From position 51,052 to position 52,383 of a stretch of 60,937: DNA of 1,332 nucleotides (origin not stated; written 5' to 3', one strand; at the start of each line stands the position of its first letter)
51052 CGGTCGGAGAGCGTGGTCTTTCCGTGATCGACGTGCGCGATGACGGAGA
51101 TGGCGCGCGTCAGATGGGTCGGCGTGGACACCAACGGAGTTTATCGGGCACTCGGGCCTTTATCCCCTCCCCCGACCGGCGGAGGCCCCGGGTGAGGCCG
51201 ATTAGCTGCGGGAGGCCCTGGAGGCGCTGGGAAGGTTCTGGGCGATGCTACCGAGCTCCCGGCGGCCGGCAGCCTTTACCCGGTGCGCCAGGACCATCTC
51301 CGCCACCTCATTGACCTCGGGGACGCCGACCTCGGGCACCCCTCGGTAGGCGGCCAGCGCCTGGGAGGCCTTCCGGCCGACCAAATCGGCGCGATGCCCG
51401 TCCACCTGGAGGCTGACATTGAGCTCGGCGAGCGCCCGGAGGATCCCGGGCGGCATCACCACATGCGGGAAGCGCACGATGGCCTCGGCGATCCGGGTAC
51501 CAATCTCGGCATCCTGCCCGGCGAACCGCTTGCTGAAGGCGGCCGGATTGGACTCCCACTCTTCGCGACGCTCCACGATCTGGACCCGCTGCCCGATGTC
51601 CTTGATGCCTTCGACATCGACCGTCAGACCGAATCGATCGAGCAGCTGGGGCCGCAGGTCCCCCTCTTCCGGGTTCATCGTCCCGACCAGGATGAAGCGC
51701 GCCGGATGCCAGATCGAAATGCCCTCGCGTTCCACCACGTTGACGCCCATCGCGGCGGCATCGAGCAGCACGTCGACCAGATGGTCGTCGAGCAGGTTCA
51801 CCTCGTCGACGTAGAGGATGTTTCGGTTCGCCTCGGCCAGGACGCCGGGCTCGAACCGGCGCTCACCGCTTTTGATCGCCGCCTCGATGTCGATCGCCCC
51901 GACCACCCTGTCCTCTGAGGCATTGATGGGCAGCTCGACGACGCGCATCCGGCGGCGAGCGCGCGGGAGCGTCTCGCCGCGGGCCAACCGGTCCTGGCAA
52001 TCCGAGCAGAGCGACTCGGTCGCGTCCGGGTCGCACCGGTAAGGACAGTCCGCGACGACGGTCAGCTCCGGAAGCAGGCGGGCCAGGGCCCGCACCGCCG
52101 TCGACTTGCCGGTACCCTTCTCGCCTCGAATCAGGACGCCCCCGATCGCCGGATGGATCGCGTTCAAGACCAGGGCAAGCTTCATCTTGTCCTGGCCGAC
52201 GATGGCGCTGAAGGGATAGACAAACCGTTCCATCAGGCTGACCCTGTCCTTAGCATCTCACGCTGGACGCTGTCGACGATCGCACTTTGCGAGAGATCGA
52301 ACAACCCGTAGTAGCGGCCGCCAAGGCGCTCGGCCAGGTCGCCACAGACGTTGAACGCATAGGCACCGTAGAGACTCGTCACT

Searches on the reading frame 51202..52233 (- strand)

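Call 63: search_protein_families(library=pfam, proteins=[window:51202-52233:-], max_evalue=0.00001)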
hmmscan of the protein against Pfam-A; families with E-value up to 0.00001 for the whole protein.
window:51202-52233:- (343 aa): 4 families
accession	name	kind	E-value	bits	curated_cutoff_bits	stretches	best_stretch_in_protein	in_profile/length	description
PF01078.27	Mg_chelatase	-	7.6e-12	45.5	20.3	1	118-188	88-158/207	Magnesium chelatase, subunit ChlI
PF17863.7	AAA_lid_2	-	3.5e-11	43.1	22.7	1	267-322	3-59/74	AAA lid domain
PF07728.20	AAA_5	-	1.9e-10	41.3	22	0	93-201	25-139/139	AAA domain (dynein-related subfamily)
PF13191.12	AAA_16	-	3.6e-06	28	32.6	1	23-155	13-151/167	AAA ATPase domain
